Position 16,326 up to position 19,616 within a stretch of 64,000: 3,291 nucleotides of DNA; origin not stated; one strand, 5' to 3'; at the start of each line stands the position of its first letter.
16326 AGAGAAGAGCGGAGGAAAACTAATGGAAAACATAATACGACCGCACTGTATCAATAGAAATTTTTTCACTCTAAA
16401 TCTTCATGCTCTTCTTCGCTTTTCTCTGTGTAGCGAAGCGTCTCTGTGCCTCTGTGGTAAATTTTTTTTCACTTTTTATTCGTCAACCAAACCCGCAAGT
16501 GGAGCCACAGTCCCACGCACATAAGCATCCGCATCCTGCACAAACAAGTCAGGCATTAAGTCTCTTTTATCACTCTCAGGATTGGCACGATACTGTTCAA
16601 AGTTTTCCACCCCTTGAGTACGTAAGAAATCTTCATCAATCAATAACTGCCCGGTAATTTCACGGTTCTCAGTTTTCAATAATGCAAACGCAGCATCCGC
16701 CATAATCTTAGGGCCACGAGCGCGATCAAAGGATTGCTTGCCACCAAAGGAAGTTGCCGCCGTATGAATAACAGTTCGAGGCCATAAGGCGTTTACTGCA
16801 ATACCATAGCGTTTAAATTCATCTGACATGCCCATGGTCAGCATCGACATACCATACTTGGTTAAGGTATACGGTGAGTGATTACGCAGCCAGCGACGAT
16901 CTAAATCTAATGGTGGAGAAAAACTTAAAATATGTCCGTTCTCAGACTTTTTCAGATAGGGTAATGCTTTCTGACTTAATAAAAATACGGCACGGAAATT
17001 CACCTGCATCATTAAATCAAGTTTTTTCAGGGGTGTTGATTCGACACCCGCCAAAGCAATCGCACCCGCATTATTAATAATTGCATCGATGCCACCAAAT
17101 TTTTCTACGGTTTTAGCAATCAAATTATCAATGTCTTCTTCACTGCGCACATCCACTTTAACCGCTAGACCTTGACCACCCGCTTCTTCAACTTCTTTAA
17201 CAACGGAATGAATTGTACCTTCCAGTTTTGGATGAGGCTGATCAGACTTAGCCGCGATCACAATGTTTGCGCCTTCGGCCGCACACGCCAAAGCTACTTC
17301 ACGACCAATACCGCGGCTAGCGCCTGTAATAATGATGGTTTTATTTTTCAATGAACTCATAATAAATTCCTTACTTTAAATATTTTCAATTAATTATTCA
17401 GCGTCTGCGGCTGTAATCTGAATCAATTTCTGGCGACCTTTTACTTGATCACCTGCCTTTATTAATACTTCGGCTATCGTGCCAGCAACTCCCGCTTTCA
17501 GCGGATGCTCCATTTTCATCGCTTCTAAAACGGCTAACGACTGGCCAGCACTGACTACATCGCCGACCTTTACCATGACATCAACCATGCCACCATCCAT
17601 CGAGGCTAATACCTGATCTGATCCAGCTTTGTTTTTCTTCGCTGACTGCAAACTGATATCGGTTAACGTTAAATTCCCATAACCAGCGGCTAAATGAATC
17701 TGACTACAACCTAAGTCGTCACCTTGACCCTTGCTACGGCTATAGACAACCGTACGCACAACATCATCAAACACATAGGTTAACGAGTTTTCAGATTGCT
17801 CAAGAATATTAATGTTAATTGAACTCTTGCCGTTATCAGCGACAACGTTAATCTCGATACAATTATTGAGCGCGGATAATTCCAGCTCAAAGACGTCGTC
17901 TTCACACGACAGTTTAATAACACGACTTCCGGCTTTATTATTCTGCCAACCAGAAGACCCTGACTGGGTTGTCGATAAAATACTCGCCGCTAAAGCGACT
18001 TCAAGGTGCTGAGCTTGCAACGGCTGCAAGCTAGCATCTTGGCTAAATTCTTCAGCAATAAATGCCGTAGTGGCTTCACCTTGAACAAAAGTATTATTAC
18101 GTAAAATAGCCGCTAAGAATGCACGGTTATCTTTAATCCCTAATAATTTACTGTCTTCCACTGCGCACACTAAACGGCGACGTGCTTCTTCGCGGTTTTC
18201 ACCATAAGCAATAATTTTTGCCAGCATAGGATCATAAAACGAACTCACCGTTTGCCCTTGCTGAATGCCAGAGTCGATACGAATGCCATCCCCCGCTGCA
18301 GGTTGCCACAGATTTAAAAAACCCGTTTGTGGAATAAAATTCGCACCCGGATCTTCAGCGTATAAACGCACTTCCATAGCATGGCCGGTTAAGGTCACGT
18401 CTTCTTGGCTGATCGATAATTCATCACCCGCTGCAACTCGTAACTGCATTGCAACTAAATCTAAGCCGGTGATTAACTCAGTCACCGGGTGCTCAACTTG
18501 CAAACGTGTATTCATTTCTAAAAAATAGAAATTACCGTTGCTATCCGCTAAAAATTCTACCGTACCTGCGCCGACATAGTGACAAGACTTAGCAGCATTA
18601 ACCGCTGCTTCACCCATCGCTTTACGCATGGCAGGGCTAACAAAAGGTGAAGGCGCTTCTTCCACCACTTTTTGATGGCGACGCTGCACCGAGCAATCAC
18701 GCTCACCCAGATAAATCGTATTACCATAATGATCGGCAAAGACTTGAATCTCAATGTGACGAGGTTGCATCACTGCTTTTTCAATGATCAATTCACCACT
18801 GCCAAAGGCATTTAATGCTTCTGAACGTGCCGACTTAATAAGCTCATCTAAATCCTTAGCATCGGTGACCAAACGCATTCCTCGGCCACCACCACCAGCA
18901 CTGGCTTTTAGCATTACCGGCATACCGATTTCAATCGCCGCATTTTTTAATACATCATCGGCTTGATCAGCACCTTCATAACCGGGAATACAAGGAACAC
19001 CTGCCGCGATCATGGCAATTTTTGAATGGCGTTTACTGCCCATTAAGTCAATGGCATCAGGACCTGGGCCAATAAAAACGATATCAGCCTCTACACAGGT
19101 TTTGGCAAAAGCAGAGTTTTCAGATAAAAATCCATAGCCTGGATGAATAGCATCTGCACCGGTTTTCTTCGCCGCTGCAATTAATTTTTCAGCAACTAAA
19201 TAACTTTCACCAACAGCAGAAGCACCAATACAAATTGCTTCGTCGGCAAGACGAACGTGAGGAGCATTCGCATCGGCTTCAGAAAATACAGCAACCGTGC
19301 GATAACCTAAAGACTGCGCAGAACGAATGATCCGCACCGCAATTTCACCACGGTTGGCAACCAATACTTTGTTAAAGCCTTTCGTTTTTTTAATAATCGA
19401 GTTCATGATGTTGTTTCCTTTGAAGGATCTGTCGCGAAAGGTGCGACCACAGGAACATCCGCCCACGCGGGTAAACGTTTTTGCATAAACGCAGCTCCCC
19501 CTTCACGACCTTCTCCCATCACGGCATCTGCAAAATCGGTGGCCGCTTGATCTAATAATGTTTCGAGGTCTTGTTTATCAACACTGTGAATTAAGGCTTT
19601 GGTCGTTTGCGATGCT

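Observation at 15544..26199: Atu-like (acyclic-terpene/branched acyl-CoA) carboxylase catabolic cluster inserted at the conserved murJ-rpsT junction; atuB-equivalent absent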

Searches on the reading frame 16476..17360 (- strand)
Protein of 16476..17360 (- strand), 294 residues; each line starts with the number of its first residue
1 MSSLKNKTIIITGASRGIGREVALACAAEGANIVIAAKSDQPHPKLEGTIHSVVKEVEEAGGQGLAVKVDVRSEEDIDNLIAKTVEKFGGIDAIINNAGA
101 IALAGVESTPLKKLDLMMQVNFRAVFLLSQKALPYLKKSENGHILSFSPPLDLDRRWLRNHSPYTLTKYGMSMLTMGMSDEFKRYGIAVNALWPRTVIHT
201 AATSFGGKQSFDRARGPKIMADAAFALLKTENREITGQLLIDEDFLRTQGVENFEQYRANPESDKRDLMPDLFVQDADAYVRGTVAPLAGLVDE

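Call 3: search_protein_families(library=pfam, proteins=[window:16476-17360:-])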
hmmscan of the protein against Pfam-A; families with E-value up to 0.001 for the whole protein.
window:16476-17360:- (294 aa): 3 families
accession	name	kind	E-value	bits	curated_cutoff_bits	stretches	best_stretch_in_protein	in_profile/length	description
PF00106.31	adh_short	-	3.1e-39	134.9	26.6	1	7-201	1-185/195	short chain dehydrogenase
PF13561.12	adh_short_C2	-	9.5e-32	110.9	27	1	13-239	1-228/236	Enoyl-(Acyl carrier protein) reductase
PF08659.16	KR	-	6.1e-09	36.5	22.6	1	8-129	2-120/180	KR domain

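Call 4: search_protein_families(library=ncbifam, proteins=[window:16476-17360:-])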
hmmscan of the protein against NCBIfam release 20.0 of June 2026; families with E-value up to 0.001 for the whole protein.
window:16476-17360:- (294 aa): 222 families (the best 25 are shown)
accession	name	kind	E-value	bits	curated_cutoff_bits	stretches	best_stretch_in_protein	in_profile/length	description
NF006133.0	PRK08278.1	subfamily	4.7e-119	396.4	250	1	2-277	2-276/278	SDR family oxidoreductase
NF004825.0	PRK06181.1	equivalog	4.5e-35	121.2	215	1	1-209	1-203/268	SDR family oxidoreductase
NF005559.1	PRK07231.1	subfamily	7e-35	120.7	215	1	4-207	2-196/249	glucose 1-dehydrogenase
TIGR03971.1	SDR_subfam_1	subfamily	4.2e-34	118.1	300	1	4-200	1-201/271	mycofactocin-coupled SDR family oxidoreductase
NF004791.0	PRK06138.1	equivalog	7.9e-34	117.1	312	1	3-219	2-203/252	SDR family oxidoreductase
NF009093.0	PRK12429.1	subfamily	6.2e-33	114.2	258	1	3-197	2-187/259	3-hydroxybutyrate dehydrogenase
NF005806.0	PRK07666.1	equivalog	4.5e-32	111.3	286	1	1-235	2-228/239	3-ketoacyl-ACP reductase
NF005681.0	PRK07478.1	subfamily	1.8e-31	109.4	267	1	1-202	1-195/254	SDR family oxidoreductase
NF005861.0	PRK07791.1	subfamily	2.5e-31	109.2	373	1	1-240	1-250/300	SDR family oxidoreductase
NF006493.1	PRK08936.1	subfamily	3.8e-31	108.3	420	1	2-197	3-191/261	glucose-1-dehydrogenase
NF005853.0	PRK07774.1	equivalog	4.8e-31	108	303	1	2-203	2-194/250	SDR family oxidoreductase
NF009468.0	PRK12826.1-4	equivalog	1.8e-30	106.5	318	1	1-240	2-241/256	SDR family oxidoreductase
NF005594.0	PRK07326.1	equivalog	4.2e-30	105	271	1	2-237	2-225/237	SDR family oxidoreductase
NF006070.0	PRK08213.1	subfamily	6.7e-30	104.5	279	1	3-194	9-196/259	gluconate 5-dehydrogenase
NF005672.0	PRK07454.1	equivalog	1.2e-29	103.2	234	1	4-213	4-204/241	SDR family oxidoreductase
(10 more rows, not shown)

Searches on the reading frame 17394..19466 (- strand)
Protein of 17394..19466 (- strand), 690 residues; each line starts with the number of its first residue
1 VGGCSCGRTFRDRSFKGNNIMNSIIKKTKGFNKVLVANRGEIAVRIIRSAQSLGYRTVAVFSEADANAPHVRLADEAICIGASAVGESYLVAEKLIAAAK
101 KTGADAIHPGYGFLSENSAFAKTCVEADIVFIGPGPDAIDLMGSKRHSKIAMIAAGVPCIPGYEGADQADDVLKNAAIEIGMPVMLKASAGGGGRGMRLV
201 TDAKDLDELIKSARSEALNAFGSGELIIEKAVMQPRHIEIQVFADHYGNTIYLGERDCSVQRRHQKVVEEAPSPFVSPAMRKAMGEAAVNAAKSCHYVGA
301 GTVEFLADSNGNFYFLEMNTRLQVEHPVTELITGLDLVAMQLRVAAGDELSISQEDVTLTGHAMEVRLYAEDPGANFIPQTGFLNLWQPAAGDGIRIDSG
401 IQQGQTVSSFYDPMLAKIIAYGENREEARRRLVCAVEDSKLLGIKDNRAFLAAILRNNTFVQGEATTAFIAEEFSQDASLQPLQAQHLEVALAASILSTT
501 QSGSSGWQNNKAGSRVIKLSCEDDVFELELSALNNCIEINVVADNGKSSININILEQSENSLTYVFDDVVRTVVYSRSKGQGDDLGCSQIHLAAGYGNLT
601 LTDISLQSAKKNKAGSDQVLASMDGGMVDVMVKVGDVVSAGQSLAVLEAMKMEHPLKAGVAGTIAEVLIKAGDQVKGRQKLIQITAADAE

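Call 3: search_protein_families(library=pfam, proteins=[window:17394-19466:-])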
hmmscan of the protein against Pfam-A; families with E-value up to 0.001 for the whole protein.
window:17394-19466:- (690 aa): 8 families
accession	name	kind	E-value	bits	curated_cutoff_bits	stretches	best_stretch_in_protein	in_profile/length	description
PF02786.22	CPSase_L_D2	-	5.6e-73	245.4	19.8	1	145-351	2-209/211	Carbamoyl-phosphate synthase L chain, ATP binding domain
PF00289.28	Biotin_carb_N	-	4.6e-45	153.1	25.5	1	31-139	2-110/110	Biotin carboxylase, N-terminal domain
PF02785.25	Biotin_carb_C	-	1.1e-32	112.8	32.4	1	365-471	1-107/108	Biotin carboxylase C-terminal domain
PF00364.28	Biotin_lipoyl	-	1.2e-15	57.5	22.1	1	624-684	8-73/73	Biotin-requiring enzyme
PF02222.28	ATP-grasp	-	3.4e-08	33.8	27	1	160-321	10-162/179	ATP-grasp domain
PF07478.18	Dala_Dala_lig_C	-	5.3e-07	29.8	24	1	169-320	24-174/204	D-ala D-ala ligase C-terminus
PF13437.12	HlyD_3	-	0.0002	22.5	22.2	0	619-648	2-31/106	HlyD family secretion protein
PF13533.13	Biotin_lipoyl_2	-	0.00038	20.7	29.8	0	656-676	3-23/32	Biotin-lipoyl like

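Call 4: search_protein_families(library=ncbifam, proteins=[window:17394-19466:-])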
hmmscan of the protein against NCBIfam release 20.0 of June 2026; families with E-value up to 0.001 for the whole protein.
window:17394-19466:- (690 aa): 43 families (the best 25 are shown)
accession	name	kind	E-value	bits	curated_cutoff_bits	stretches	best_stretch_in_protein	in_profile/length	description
NF006367.0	PRK08591.1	subfamily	9e-183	608.1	597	1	31-476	2-447/451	acetyl-CoA carboxylase biotin carboxylase subunit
NF009554.0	PRK12999.1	equivalog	1.2e-182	609.5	965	2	29-473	3-455/1147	pyruvate carboxylase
NF006406.0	PRK08654.1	equivalog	2.1e-178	593.9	739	1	31-483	2-453/499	acetyl-CoA carboxylase biotin carboxylase subunit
TIGR00514.1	accC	equivalog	4.8e-176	586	626.5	1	31-473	2-444/449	acetyl-CoA carboxylase biotin carboxylase subunit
TIGR02712.1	urea_carbox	equivalog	1.3e-170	569.6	1303.85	2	31-474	1-443/1201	urea carboxylase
NF004085.0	PRK05586.1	equivalog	5.5e-167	556.2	723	1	31-475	2-446/448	acetyl-CoA carboxylase biotin carboxylase subunit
TIGR01235.1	pyruv_carbox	equivalog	1.8e-165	552.3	1114.45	2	33-473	1-451/1143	pyruvate carboxylase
NF009471.0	PRK12833.1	equivalog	1.2e-152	508.8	686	1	29-477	3-451/467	acetyl-CoA carboxylase biotin carboxylase subunit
NF005525.0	PRK07178.1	equivalog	2.8e-152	507.7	768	1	31-497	2-466/471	acetyl-CoA carboxylase biotin carboxylase subunit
NF006286.0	PRK08462.1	equivalog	3.7e-149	497.3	740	1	31-473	4-444/445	acetyl-CoA carboxylase biotin carboxylase subunit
NF006287.0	PRK08463.1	equivalog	2.5e-146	488.2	775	1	31-476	2-447/479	acetyl-CoA carboxylase subunit A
NF006761.0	PRK09282.1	domain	6.2e-18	64.6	402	1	539-685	467-590/591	pyruvate carboxylase subunit B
NF006079.0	PRK08225.1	equivalog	5.2e-15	55.3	95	1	618-684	3-69/70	acetyl-CoA carboxylase biotin carboxyl carrier protein subunit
NF005117.0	PRK06549.1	equivalog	1.2e-14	55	159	1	609-684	54-129/130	acetyl-CoA carboxylase biotin carboxyl carrier protein subunit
NF004173.0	PRK05641.1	equivalog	3.6e-13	50.3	199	1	608-684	76-152/153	putative acetyl-CoA carboxylase biotin carboxyl carrier protein subunit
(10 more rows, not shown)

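Call 11: search_solved_structures(query=window:17394-19466:-, max_evalue=1e-40)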
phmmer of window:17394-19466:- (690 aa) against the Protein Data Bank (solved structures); distinct sequences matched with E-value up to 1e-40: 76 (the best 60 are shown).
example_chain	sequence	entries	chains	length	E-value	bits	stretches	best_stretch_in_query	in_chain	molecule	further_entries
3u9s_A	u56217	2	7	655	5.5e-167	560.1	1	30-484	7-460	Methylcrotonyl-CoA carboxylase, alpha-subunit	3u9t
8j4z_E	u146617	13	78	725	6.5e-161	540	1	29-684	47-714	Methylcrotonoyl-CoA carboxylase subunit alpha, mitochondrial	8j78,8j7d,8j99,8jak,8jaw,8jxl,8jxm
9tps_G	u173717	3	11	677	3.3e-159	534.4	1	25-688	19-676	Biotin carboxylase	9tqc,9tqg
9yx0_D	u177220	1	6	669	4.8e-155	520.6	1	28-687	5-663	biotin carboxylase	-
7ybu_A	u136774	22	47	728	1.8e-154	518.7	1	28-682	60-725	Propionyl-CoA carboxylase alpha chain, mitochondrial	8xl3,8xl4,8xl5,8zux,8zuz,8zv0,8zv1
9wkr_A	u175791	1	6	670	2e-154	518.6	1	29-682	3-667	Propionyl-CoA carboxylase alpha chain, mitochondrial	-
8zuy_A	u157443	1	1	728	2.4e-153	515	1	28-682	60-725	Propionyl-CoA carboxylase alpha chain, mitochondrial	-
6ybp_G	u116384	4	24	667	1.7e-152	512.2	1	31-495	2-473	Propionyl-CoA carboxylase alpha subunit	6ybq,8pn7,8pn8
3n6r_A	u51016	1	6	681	7.2e-151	506.8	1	31-392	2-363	Propionyl-CoA carboxylase, alpha subunit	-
8hz5_A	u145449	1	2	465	3.1e-146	491.5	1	32-476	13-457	Biotin carboxylase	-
8f3d_H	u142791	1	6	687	3.3e-145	488.2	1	30-682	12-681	3-methylcrotonyl-CoA carboxylase alpha-subunit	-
8f41_I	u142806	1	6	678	5.2e-145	487.5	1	31-682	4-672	3-methylcrotonyl-CoA carboxylase, alpha-subunit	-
8sgx_S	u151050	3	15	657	1.6e-144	485.9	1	34-490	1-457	propionyl-CoA carboxylase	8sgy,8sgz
8rth_A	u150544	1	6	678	8.1e-143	480.2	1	30-681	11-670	3-methylcrotonyl-CoA carboxylase, putative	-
9eb7_A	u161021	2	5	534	2.7e-140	471.9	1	30-495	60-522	Biotin carboxylase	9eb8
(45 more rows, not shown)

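Call 75: search_solved_structures(query=window:17394-19406:-, max_evalue=1e-150, show_alignments=2)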
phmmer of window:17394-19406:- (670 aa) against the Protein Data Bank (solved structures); distinct sequences matched with E-value up to 1e-150: 9.
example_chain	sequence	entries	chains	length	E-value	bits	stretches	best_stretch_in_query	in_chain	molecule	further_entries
3u9s_A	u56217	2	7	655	4.6e-167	560.3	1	10-464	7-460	Methylcrotonyl-CoA carboxylase, alpha-subunit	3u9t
8j4z_E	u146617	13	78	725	7e-161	539.9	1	9-664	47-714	Methylcrotonoyl-CoA carboxylase subunit alpha, mitochondrial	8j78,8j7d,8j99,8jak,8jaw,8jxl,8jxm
9tps_G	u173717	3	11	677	3.4e-159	534.3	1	6-668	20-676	Biotin carboxylase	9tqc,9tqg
9yx0_D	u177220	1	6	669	4.7e-155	520.6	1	8-667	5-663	biotin carboxylase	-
7ybu_A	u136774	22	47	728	1.8e-154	518.7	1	8-662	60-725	Propionyl-CoA carboxylase alpha chain, mitochondrial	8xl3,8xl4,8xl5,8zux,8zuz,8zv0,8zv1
9wkr_A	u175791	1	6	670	1.8e-154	518.6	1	9-662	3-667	Propionyl-CoA carboxylase alpha chain, mitochondrial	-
8zuy_A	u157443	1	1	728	2.3e-153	515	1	8-662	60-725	Propionyl-CoA carboxylase alpha chain, mitochondrial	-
6ybp_G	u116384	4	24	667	1.4e-152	512.4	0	11-475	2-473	Propionyl-CoA carboxylase alpha subunit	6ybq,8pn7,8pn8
3n6r_A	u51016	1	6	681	6e-151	507.1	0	11-463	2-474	Propionyl-CoA carboxylase, alpha subunit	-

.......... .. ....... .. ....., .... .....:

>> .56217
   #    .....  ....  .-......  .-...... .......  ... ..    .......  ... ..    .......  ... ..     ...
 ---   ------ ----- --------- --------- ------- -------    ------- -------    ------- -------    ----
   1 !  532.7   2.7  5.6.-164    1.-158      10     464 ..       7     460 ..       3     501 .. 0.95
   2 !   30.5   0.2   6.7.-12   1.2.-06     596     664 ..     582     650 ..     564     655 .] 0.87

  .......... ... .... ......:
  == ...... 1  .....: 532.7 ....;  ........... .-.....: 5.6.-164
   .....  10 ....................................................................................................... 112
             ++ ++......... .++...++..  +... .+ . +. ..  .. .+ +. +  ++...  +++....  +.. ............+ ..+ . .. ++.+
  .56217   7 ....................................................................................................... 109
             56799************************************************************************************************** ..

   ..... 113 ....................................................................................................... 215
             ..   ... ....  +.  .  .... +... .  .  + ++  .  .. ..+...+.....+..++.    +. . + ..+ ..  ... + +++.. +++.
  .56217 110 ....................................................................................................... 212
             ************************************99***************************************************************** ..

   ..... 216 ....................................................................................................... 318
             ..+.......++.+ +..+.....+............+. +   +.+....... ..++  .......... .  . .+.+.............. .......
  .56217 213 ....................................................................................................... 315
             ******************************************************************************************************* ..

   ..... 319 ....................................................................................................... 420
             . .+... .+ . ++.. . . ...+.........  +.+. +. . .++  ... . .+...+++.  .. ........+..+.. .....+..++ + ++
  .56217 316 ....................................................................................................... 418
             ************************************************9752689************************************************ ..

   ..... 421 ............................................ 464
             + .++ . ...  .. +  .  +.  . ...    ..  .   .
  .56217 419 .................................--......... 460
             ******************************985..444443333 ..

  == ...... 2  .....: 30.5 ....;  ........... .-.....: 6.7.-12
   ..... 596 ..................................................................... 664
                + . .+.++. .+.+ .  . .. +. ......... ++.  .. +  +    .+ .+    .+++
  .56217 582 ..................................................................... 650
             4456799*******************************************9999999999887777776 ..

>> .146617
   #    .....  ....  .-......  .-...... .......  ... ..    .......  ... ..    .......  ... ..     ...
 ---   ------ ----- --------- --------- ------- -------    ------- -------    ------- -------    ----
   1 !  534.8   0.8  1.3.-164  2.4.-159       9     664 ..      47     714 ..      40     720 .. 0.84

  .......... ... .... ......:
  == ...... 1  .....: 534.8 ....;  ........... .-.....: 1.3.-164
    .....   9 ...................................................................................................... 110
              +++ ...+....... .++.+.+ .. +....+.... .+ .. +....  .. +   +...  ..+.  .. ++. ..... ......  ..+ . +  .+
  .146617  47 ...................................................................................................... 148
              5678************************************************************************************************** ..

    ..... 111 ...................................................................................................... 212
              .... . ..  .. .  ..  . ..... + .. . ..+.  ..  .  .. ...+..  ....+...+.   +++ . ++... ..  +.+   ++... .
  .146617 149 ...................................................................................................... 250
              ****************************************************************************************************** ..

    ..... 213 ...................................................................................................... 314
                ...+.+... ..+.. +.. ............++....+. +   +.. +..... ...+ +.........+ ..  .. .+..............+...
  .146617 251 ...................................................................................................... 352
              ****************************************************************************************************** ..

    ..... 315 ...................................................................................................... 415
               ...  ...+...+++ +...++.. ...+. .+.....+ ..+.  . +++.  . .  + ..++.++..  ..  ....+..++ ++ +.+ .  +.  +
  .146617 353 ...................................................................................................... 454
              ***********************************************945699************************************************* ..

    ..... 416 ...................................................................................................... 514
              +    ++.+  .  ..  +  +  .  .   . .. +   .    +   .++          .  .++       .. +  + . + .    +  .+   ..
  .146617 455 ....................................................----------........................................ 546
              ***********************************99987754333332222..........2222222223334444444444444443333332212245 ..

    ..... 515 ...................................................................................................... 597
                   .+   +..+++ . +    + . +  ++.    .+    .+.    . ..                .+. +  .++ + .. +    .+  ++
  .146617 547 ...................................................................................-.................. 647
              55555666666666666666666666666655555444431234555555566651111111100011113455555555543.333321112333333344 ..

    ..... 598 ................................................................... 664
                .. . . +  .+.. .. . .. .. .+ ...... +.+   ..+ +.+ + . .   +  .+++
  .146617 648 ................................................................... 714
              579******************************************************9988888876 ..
